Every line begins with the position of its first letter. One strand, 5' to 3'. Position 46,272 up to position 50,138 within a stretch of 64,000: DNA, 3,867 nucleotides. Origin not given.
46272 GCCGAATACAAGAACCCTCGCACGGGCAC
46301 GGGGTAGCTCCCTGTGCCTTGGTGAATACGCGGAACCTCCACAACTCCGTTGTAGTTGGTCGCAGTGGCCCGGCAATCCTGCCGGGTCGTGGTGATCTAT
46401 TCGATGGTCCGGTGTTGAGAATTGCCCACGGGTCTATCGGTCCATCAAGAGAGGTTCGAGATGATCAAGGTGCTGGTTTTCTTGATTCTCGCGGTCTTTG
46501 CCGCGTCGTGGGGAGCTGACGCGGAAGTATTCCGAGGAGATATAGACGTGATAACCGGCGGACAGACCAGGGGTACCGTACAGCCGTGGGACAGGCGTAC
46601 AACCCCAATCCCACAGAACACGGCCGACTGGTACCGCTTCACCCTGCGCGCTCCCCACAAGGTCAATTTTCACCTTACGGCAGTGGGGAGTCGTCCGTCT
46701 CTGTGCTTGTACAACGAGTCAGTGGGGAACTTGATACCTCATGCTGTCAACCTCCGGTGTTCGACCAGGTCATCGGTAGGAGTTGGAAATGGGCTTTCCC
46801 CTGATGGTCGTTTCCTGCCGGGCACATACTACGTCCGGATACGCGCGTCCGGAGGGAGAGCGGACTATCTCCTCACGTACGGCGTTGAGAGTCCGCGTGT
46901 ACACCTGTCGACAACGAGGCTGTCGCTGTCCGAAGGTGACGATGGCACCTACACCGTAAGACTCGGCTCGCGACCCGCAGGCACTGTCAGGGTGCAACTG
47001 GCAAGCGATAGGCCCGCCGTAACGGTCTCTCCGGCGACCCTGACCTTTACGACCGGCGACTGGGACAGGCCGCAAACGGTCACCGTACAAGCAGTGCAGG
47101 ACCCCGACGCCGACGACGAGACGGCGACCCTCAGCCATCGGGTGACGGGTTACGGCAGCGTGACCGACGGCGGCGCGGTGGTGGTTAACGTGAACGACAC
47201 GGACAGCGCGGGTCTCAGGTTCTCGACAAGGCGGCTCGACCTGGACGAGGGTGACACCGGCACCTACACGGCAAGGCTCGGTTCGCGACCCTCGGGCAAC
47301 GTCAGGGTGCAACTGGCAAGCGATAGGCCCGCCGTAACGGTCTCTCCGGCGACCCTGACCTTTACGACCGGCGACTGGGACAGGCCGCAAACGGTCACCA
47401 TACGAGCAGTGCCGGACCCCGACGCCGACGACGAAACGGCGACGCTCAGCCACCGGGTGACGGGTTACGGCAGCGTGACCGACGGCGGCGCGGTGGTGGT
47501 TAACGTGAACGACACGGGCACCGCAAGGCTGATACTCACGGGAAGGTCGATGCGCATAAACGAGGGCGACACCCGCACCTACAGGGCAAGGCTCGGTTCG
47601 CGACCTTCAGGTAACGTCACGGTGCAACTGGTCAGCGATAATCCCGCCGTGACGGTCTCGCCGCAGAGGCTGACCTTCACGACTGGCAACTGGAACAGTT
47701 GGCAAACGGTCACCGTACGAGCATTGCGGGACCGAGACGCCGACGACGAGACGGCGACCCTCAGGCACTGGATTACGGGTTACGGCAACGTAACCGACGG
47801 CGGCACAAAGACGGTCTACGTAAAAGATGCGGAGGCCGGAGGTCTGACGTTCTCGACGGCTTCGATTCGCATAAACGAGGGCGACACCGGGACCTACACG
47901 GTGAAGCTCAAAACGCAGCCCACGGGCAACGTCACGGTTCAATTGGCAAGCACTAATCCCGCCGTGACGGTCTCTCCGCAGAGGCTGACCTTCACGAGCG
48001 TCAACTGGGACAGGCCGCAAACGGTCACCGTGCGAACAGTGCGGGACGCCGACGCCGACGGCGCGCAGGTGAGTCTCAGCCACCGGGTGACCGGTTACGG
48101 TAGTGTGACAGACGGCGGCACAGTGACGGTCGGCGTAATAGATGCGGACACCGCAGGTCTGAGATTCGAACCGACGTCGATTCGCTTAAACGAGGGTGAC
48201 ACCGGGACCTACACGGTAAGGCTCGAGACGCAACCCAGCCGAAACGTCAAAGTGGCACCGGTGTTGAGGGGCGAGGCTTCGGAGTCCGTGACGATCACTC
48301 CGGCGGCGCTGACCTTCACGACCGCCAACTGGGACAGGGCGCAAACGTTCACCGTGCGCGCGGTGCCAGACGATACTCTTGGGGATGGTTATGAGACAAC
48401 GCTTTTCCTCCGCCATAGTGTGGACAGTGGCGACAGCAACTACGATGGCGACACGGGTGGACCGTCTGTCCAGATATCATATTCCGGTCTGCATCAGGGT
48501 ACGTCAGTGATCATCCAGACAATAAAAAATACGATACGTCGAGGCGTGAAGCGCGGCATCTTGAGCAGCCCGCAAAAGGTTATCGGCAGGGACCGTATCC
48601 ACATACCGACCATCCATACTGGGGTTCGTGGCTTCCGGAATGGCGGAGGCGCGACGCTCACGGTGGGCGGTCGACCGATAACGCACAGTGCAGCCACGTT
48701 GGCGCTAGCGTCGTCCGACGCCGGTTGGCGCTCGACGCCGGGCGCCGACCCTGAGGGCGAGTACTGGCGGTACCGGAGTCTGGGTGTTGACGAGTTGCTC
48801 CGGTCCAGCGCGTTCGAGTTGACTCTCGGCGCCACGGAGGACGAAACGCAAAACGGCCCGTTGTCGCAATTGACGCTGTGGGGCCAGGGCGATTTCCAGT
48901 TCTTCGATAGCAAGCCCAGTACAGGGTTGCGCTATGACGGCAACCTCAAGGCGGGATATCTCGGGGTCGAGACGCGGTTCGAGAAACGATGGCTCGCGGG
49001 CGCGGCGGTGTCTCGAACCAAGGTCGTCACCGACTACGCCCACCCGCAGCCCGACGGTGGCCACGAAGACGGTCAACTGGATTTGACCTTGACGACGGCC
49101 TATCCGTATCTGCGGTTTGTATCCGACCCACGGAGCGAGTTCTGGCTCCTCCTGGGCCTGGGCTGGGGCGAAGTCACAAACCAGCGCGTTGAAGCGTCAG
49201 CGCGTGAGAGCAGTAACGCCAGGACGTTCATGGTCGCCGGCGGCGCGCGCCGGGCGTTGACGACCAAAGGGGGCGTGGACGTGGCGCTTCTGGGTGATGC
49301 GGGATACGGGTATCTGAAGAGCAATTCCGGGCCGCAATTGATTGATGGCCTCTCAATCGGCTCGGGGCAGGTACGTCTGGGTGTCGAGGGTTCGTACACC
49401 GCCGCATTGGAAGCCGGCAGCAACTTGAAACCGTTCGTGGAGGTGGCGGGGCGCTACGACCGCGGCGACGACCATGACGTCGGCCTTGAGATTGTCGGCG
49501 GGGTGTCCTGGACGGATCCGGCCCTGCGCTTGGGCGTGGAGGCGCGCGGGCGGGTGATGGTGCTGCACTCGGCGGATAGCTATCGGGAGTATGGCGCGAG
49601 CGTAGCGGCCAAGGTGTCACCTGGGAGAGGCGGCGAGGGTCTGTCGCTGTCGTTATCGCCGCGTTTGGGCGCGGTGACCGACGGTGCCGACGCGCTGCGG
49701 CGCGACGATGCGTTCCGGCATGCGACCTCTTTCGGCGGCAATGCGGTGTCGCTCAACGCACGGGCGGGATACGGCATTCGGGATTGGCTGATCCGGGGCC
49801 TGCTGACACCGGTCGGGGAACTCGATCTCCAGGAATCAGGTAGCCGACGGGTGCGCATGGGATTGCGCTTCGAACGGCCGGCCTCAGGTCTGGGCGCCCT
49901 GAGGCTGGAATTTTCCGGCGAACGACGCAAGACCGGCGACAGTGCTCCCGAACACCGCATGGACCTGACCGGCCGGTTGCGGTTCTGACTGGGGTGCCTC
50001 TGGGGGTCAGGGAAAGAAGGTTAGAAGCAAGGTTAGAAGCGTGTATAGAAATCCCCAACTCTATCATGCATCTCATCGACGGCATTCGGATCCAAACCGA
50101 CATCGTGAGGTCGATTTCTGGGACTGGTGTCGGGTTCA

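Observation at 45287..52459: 70-bp direct repeats derived from an integrase 3' end bracket a 7.1-kb cargo block and truncate a NirK-like gene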

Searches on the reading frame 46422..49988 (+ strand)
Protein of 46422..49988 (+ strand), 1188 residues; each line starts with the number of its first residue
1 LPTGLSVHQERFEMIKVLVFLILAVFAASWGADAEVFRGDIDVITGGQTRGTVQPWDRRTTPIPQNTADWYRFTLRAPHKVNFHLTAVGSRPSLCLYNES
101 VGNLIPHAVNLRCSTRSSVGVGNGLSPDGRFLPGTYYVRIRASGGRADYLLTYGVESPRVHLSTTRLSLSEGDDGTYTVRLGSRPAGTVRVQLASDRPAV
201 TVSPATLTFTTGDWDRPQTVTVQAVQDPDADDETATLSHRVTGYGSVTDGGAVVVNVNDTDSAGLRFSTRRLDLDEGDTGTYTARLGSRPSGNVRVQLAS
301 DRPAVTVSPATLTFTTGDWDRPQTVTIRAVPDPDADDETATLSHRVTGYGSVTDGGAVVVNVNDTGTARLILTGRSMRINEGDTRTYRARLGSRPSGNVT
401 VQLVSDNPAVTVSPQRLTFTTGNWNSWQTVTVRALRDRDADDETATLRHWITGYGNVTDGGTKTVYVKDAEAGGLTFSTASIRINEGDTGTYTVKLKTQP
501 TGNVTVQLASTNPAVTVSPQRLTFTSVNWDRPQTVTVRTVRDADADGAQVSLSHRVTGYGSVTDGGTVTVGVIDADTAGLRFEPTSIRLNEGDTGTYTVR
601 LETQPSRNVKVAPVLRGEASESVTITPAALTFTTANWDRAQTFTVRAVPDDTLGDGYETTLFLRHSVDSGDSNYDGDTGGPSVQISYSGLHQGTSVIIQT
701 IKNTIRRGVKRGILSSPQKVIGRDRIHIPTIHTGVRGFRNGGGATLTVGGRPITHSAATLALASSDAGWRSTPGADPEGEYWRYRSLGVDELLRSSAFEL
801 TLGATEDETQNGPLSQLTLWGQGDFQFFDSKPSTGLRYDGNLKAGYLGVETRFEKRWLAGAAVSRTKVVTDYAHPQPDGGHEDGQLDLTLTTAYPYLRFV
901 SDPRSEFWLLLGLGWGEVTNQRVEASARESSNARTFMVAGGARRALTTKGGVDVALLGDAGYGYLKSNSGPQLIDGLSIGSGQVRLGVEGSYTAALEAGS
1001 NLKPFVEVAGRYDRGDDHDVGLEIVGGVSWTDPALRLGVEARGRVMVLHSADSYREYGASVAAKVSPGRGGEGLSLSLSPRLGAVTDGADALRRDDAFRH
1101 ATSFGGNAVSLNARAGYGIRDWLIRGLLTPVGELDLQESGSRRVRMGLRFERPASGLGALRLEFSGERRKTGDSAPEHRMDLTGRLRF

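Call 13: search_protein_families(library=pfam, proteins=[window:46422-49988:+], max_evalue=0.01)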
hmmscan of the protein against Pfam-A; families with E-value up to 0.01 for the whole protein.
window:46422-49988:+ (1188 aa): 3 families
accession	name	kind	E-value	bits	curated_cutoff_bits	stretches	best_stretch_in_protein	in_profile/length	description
PF17766.7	fn3_6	-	4.9e-10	39.9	26.4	0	509-550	41-82/99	Fibronectin type-III domain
PF20579.4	LapA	-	2.1e-08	34.9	27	0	479-510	8-39/99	LapA domain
PF00127.26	Copper-bind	-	0.0061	17.4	21.2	0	469-504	6-39/99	Copper binding proteins, plastocyanin/azurin family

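Call 46: search_protein_families(library=padloc, proteins=[window:46422-49988:+], max_evalue=0.01)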
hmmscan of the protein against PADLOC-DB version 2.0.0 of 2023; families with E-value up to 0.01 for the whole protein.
window:46422-49988:+ (1188 aa): 0 families

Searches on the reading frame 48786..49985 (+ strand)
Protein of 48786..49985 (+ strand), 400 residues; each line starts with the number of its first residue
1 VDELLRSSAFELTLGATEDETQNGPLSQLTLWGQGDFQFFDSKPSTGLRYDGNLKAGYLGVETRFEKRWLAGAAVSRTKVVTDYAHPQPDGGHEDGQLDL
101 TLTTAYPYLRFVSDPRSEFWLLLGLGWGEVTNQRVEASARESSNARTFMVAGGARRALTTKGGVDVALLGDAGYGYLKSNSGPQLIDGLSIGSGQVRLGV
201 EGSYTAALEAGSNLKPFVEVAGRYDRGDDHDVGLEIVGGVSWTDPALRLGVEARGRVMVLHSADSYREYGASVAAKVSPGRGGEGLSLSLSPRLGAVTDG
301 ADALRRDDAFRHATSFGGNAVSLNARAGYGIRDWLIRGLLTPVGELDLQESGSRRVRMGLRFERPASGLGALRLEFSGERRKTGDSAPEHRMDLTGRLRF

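Call 68: search_protein_families(library=pfam, proteins=[window:48786-49985:+], max_evalue=5)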
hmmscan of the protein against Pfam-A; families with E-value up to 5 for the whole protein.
window:48786-49985:+ (400 aa): 1 family
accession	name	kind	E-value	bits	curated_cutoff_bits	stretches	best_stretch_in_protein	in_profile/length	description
PF03797.25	Autotransporter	-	5.3e-10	39.9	26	1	31-232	1-208/255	Autotransporter beta-domain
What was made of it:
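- On Type Va autotransporter (46422-49988): PF03797 E 5.3e-10, 39.9 bits against a cutoff of 26, on the last 400 aa (call 68).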
